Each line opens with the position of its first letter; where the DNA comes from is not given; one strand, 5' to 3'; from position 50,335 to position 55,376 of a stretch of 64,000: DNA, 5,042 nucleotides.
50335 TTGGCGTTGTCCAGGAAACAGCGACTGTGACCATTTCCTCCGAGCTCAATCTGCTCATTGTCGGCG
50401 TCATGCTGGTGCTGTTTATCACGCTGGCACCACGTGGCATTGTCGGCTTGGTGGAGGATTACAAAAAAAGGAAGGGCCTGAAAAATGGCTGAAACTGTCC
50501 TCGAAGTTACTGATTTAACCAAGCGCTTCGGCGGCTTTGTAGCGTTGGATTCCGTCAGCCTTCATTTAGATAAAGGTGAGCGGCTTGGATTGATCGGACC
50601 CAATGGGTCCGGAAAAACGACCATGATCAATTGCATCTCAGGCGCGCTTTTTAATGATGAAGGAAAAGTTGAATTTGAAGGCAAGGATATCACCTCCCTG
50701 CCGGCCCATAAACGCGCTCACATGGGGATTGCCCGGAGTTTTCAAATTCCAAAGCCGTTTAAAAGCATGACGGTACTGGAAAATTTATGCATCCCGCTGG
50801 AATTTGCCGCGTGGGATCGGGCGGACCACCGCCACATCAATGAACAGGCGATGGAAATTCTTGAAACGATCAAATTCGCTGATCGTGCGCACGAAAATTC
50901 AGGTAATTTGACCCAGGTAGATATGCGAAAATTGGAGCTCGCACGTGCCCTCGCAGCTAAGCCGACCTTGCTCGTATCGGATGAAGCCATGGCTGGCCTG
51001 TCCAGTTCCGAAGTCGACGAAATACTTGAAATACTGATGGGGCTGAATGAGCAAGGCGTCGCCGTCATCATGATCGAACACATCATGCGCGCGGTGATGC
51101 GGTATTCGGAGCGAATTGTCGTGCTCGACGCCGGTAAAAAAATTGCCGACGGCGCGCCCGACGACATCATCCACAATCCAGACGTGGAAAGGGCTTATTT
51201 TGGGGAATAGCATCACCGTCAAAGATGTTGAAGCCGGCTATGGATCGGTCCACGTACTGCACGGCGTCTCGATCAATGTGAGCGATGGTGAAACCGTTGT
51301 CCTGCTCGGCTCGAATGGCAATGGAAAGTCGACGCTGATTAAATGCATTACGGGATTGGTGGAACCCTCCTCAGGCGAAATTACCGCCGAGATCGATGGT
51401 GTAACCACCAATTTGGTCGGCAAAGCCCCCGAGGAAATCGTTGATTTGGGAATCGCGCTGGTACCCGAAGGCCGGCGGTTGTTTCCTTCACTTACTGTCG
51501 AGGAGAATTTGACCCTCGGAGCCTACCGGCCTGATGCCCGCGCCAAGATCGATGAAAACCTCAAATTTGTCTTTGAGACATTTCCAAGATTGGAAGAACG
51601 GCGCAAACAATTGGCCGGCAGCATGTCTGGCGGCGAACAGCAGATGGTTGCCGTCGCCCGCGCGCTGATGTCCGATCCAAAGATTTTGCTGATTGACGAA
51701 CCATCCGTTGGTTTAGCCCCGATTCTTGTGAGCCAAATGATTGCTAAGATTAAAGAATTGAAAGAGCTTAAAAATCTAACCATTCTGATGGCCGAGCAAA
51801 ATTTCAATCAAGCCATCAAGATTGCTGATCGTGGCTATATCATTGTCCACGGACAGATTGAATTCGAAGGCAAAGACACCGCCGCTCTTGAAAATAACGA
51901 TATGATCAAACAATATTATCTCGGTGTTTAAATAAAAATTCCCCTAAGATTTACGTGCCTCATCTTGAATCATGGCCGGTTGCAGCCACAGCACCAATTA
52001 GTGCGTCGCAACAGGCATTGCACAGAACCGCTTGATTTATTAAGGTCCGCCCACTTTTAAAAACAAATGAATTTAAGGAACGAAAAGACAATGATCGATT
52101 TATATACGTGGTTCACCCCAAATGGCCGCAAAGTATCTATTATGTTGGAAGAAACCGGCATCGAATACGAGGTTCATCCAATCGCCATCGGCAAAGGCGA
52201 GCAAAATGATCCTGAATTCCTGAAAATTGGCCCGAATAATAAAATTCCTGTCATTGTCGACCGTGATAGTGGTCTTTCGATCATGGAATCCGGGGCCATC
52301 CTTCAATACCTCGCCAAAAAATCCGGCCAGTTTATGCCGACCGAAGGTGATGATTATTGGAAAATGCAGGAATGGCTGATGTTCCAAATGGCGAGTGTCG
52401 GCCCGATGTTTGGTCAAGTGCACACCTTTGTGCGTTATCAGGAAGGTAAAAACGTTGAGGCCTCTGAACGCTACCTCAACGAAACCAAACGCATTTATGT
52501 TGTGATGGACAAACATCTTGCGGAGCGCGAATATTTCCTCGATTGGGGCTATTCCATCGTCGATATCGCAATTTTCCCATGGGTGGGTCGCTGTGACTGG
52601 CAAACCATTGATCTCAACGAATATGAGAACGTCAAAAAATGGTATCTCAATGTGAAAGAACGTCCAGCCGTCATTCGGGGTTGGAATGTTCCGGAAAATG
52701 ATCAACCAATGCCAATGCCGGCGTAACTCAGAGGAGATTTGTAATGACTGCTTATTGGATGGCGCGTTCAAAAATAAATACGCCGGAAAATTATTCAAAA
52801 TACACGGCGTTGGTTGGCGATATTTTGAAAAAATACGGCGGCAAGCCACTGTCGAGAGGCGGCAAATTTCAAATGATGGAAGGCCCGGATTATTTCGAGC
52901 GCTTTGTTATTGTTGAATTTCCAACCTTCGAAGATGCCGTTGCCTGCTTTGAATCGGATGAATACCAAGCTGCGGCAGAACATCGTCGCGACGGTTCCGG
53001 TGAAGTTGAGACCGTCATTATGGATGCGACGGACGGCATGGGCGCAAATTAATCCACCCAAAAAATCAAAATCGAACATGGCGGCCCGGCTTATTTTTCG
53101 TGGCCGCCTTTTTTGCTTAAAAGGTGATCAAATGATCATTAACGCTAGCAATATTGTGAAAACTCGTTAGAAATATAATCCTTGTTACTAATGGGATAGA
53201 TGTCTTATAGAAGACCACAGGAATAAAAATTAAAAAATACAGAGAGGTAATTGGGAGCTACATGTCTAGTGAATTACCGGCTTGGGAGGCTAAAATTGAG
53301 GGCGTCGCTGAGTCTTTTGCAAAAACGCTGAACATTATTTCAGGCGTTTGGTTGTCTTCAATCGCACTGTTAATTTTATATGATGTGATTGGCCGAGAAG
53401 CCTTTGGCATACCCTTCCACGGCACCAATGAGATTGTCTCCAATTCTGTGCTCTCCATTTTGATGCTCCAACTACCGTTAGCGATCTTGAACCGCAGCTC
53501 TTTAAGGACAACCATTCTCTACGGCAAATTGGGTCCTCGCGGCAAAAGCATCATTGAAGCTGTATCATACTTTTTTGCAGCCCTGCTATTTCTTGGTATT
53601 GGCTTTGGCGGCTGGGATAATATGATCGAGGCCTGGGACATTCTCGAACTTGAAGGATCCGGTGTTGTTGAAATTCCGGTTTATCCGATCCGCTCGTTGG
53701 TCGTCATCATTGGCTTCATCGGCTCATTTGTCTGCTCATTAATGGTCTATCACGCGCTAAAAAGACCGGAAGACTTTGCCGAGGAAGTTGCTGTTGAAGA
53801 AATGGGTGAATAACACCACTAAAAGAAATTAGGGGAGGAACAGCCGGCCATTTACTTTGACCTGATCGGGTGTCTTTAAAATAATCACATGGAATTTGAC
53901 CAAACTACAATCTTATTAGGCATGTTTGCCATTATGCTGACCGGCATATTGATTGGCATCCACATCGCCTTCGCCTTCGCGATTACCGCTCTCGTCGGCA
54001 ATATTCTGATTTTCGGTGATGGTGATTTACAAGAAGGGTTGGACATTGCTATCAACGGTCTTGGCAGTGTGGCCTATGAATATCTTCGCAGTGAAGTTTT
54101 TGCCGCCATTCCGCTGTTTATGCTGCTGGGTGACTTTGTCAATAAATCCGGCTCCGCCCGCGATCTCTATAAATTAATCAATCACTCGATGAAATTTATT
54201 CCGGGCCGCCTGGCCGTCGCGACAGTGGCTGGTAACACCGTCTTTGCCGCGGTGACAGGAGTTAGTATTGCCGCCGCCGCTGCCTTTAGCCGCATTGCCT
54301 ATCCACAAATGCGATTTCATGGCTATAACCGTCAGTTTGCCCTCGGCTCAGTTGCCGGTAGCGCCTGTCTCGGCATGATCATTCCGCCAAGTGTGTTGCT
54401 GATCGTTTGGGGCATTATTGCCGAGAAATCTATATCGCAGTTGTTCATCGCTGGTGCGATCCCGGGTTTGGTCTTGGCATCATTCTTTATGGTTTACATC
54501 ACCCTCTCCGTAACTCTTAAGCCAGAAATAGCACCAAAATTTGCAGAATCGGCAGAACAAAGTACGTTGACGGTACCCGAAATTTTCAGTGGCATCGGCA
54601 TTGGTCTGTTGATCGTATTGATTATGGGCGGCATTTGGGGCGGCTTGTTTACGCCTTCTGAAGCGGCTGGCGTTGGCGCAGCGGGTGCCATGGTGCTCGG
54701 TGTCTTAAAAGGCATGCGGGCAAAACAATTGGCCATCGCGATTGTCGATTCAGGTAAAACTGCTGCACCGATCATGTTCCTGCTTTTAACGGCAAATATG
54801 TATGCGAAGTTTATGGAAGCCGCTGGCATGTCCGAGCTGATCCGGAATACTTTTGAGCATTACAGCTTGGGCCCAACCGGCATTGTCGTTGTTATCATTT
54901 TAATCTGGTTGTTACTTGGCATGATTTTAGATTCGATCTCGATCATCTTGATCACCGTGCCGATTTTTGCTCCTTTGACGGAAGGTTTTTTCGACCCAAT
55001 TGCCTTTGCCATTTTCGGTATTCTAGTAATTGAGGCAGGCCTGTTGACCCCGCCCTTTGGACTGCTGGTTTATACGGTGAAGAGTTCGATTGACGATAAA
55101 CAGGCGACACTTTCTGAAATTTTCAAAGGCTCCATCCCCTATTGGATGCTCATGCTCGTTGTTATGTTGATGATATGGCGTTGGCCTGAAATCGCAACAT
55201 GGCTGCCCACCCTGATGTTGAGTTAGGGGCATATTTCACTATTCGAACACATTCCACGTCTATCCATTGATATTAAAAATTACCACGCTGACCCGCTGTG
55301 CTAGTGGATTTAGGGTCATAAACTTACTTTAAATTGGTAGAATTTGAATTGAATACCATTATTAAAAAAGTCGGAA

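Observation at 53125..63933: Identical 14-bp motif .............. in the promoters of three operons: a predicted regulon without a visible regulator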

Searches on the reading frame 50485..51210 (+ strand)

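Call 92: search_protein_families(library=pfam, proteins=[window:50485-51210:+], max_evalue=0.001)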
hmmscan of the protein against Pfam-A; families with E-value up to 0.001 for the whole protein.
window:50485-51210:+ (241 aa): 5 families
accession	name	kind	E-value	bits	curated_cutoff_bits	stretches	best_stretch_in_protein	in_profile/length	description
PF00005.33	ABC_tran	-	2e-26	93.7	25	1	21-169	1-136/137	ABC transporter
PF13476.12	AAA_23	-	3.9e-06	28.1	27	1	36-61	24-49/201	AAA domain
PF12399.14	BCA_ABC_TP_C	-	2.7e-05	24.1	25.5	1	218-241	1-24/27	Branched-chain amino acid ATP-binding cassette transporter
PF13401.12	AAA_22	-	0.00078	20.2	27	0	36-197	10-121/130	AAA domain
PF13555.12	AAA_29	-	0.00085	19.5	27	0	24-64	15-54/61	P-loop containing region of AAA domain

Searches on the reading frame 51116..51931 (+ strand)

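Call 15: search_protein_families(library=ncbifam, proteins=[window:51116-51931:+], max_evalue=0.00001)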
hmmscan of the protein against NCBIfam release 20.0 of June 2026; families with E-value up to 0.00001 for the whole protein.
window:51116-51931:+ (271 aa): 186 families (the best 25 are shown)
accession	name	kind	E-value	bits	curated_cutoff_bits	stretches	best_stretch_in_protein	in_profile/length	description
NF008626.0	PRK11614.1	equivalog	2.2e-68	230.3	441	1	33-270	6-236/237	high-affinity branched-chain amino acid ABC transporter ATP-binding protein LivF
TIGR03410.1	urea_trans_UrtE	equivalog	4.1e-61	206.4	285.8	1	34-257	2-219/230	urea ABC transporter ATP-binding subunit UrtE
TIGR04406.1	LPS_export_lptB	equivalog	1.6e-43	148.7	240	1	33-270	2-234/239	LPS export ABC transporter ATP-binding protein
NF011967.0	PRK15439.1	equivalog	3.1e-37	128.2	586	1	33-265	12-234/510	autoinducer 2 ABC transporter ATP-binding protein LsrA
TIGR03265.1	PhnT2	equivalog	5.3e-37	127.9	457.7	1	32-252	4-217/353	putative 2-aminoethylphosphonate ABC transporter ATP-binding protein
NF047930.1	ABC_ATP_B6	equivalog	3.8e-35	121.5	670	1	33-247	3-213/510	putative B6 ABC transporter ATP-binding protein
TIGR03864.1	PQQ_ABC_ATP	hypoth_equivalog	4.4e-35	121.2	302.25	1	33-262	2-224/236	ABC transporter, ATP-binding subunit, PQQ-dependent alcohol dehydrogenase system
NF040840.2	tungstate_WtpC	equivalog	6.6e-35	121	440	1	34-253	3-214/347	tungstate ABC transporter ATP-binding protein WtpC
TIGR01188.1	drrA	subfamily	1.1e-34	120.1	312.45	1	42-251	3-205/302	daunorubicin resistance ABC transporter, ATP-binding protein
NF008039.0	PRK10771.1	equivalog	1.6e-34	119.3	298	1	48-263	15-222/234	thiamine ABC transporter ATP-binding protein ThiQ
NF007027.0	PRK09493.1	equivalog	6.8e-34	117.3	379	1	33-261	2-227/240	glutamine ABC transporter ATP-binding protein GlnQ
NF008338.0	PRK11124.1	equivalog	2.2e-33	115.7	369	1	32-256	2-227/242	arginine ABC transporter ATP-binding protein ArtP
TIGR01277.1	thiQ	equivalog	4.2e-33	114.7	245.05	1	46-251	12-210/213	thiamine ABC transporter ATP-binding protein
TIGR04521.1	ECF_ATPase_2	equivalog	1e-32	113.3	330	1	45-270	18-245/279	energy-coupling factor transporter ATPase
TIGR01186.1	proV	subfamily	1.6e-32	113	326.6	1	44-260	5-220/363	betaine/proline/choline family ABC transporter ATP-binding protein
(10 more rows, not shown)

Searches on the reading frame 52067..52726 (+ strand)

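Call 15: search_protein_families(library=ncbifam, proteins=[window:52067-52726:+], max_evalue=0.00001)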
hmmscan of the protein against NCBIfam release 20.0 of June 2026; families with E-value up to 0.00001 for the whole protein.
window:52067-52726:+ (219 aa): 7 families
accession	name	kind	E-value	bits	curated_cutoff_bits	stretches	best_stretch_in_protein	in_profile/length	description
NF010579.0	PRK13972.1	equivalog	7e-50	169.5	332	1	9-202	1-199/215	GSH-dependent disulfide bond oxidoreductase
NF008731.0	PRK11752.1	equivalog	3.7e-45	154.4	325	1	5-210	40-260/287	glutathione-dependent disulfide-bond oxidoreductase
TIGR01262.1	maiA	equivalog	1.6e-13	50.7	171.05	1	12-206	2-203/211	maleylacetoacetate isomerase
NF007831.0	PRK10542.1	equivalog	1.3e-11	44.4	198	1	24-203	15-192/201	glutathione transferase GstA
NF050814.1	FtsZBindFzlA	equivalog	1.7e-10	41.1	300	1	12-201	7-205/228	FtsZ-binding protein FzlA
NF007016.1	PRK09481.1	equivalog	1.3e-07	31.2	314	1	21-199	23-193/209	stringent starvation protein SspA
NF011693.0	PRK15113.1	equivalog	2.3e-06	27.5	150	1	14-86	13-83/214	glutathione transferase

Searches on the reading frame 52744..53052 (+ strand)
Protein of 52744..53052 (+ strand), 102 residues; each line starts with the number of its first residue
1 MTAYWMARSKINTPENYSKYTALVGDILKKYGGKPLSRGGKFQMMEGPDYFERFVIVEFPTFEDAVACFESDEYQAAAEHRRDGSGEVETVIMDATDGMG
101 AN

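Call 65: search_protein_families(library=pfam, proteins=[window:52744-53052:+], max_evalue=0.00001)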
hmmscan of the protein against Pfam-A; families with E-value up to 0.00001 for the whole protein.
window:52744-53052:+ (102 aa): 1 family
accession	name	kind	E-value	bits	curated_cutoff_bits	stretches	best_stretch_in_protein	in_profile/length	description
PF07045.17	DUF1330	-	8.4e-27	93.8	23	1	2-94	1-92/94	Domain of unknown function (DUF1330)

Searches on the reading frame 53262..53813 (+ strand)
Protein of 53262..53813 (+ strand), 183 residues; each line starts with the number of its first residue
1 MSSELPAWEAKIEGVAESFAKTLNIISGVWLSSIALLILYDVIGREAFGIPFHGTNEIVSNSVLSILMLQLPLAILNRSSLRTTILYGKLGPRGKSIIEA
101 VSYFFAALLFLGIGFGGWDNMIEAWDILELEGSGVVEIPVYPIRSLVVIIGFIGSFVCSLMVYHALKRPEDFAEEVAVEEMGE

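Call 6: search_protein_families(library=pfam, proteins=[window:53262-53813:+])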
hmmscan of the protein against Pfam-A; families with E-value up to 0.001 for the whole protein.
window:53262-53813:+ (183 aa): 1 family
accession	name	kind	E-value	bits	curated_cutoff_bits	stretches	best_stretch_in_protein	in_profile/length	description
PF04290.18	DctQ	-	2.4e-18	66.7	28.3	1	34-164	1-128/132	Tripartite ATP-independent periplasmic transporters, DctQ component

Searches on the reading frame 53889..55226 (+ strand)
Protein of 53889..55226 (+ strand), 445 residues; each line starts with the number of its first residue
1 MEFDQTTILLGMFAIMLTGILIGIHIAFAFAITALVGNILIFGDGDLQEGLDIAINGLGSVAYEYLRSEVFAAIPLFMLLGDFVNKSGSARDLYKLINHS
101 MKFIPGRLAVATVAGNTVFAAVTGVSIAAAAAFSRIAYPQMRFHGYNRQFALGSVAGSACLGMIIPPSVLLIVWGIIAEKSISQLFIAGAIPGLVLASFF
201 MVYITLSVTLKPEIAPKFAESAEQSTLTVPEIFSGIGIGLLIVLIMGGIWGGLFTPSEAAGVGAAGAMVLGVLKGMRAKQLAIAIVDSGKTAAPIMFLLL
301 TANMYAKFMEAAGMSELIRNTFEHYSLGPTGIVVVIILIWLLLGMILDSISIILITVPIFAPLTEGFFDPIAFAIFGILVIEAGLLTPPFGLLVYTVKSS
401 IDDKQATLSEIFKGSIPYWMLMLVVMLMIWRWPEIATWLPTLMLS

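Call 6: search_protein_families(library=pfam, proteins=[window:53889-55226:+])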
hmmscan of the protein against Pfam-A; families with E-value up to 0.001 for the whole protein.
window:53889-55226:+ (445 aa): 1 family
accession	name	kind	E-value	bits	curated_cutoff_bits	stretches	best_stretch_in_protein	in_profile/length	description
PF06808.19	DctM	-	2.6e-69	234.5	23.8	1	13-434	1-412/413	Tripartite ATP-independent periplasmic transporter, DctM component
